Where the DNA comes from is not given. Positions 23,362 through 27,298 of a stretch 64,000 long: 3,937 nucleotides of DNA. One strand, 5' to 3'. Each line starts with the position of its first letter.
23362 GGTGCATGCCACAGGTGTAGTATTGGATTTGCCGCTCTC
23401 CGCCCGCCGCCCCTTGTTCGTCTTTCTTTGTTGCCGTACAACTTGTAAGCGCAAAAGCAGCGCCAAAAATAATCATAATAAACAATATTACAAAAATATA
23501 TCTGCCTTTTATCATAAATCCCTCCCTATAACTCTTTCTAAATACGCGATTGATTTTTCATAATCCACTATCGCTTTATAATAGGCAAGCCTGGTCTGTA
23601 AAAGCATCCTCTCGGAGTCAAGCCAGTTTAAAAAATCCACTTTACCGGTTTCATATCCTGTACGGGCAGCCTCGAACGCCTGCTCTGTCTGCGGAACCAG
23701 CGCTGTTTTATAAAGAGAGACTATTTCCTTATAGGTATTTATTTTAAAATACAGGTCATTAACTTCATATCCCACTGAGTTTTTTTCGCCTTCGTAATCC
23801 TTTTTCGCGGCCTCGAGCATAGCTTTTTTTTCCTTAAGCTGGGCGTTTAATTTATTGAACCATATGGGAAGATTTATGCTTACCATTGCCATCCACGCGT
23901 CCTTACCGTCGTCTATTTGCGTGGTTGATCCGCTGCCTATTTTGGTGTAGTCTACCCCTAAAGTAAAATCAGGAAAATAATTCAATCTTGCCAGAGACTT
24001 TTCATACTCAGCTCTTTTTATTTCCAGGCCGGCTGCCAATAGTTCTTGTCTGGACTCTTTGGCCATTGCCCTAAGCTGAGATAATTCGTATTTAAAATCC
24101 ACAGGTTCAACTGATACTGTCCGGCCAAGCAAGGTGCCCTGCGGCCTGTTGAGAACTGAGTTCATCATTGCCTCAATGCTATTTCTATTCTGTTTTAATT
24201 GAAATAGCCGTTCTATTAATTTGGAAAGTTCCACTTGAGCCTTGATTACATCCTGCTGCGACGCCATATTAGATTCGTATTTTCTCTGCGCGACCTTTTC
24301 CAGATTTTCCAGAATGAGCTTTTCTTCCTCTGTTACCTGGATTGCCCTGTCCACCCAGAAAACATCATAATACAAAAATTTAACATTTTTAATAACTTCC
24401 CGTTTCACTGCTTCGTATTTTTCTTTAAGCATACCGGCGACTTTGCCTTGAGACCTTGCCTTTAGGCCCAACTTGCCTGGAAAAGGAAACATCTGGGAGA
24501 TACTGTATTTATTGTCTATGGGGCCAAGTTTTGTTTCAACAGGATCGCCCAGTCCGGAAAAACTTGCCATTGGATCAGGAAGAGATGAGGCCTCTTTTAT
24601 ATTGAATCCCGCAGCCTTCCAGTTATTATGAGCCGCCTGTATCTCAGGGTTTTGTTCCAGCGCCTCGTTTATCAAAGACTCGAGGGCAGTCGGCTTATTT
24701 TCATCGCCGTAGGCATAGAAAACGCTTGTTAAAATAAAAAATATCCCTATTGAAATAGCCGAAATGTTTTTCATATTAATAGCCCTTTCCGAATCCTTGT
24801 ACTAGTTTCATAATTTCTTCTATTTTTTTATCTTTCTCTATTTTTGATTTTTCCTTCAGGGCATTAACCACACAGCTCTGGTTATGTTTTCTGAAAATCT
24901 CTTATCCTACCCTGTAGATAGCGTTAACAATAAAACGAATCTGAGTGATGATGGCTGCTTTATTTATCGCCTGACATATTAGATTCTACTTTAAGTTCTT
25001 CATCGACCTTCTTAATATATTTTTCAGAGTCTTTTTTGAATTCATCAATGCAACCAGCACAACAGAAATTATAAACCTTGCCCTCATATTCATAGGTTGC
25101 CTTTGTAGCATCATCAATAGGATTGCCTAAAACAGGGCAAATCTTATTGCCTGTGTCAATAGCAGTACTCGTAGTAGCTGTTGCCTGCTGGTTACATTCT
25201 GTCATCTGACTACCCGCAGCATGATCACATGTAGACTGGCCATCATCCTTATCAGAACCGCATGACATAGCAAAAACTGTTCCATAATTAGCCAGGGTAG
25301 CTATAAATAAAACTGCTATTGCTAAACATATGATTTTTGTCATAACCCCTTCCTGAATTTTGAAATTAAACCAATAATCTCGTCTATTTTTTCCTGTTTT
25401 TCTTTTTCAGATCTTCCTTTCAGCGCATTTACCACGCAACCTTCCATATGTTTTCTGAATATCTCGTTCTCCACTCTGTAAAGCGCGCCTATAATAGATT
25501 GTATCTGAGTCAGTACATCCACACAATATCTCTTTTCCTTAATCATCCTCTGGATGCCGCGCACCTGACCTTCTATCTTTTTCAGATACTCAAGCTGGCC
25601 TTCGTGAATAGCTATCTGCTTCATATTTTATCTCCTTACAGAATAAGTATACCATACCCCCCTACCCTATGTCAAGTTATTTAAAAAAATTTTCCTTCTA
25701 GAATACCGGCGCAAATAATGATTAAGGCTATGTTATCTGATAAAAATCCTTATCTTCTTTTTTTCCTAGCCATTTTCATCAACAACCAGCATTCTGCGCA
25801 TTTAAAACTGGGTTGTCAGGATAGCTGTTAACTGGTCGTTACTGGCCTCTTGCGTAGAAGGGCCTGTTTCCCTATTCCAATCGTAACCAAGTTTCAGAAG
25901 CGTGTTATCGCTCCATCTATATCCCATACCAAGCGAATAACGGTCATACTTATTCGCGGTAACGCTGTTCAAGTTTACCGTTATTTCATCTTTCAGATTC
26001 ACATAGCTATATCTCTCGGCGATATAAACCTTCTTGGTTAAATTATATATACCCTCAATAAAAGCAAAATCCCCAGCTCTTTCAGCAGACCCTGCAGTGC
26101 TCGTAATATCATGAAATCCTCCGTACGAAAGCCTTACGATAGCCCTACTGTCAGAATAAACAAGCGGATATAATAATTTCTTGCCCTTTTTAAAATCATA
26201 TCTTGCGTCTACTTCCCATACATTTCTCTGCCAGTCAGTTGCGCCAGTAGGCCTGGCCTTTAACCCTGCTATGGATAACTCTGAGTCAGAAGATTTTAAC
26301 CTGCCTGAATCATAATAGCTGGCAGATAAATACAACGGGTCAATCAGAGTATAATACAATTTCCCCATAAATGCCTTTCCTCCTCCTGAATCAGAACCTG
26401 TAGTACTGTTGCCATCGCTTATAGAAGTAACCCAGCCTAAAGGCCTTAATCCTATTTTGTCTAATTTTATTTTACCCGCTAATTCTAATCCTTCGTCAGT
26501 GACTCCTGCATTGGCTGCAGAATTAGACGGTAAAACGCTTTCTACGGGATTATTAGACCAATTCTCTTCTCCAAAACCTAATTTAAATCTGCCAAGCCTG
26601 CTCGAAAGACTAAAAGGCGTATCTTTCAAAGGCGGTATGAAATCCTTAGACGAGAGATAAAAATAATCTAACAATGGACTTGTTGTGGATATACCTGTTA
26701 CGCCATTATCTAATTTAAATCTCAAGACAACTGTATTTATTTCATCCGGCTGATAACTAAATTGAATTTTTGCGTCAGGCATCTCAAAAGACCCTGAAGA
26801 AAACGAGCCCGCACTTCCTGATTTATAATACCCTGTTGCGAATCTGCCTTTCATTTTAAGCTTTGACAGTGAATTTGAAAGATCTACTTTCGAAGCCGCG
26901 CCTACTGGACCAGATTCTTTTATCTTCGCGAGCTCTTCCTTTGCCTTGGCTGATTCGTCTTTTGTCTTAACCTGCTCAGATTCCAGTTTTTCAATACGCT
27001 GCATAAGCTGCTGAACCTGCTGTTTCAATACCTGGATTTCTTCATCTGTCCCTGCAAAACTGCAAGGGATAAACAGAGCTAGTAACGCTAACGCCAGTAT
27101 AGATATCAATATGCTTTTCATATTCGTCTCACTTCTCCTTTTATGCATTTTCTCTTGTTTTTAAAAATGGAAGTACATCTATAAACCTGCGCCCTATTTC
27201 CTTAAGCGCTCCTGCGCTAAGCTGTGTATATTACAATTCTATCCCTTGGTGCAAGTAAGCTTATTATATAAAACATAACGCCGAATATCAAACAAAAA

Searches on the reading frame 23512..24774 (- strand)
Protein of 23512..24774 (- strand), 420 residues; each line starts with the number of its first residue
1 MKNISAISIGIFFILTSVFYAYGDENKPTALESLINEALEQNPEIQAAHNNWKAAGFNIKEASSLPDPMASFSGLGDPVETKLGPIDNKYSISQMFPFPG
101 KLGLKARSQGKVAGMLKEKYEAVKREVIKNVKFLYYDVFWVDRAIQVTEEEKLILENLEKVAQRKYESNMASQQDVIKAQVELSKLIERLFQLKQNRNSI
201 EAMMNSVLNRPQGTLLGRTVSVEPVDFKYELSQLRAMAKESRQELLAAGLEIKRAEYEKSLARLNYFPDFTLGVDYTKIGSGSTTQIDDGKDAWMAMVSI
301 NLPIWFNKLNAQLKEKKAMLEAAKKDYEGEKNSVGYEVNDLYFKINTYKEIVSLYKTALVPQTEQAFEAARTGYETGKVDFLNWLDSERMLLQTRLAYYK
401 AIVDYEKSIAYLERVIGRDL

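Call 87: search_protein_families(library=pfam, proteins=[window:23512-24774:-], max_evalue=0.00001)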
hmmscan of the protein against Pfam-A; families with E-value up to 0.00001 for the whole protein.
window:23512-24774:- (420 aa): 1 family
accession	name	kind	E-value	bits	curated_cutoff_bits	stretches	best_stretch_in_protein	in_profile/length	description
PF02321.23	OEP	-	3.8e-52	177.3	22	2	231-417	1-187/187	Outer membrane efflux protein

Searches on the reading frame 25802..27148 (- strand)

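Call 87: search_protein_families(library=pfam, proteins=[window:25802-27148:-], max_evalue=0.00001)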
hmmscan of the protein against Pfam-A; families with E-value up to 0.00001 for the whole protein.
window:25802-27148:- (448 aa): 1 family
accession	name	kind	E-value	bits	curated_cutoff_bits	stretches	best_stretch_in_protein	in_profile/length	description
PF13609.12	Porin_4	-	6.6e-06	26.6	27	0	84-428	14-308/310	Gram-negative porin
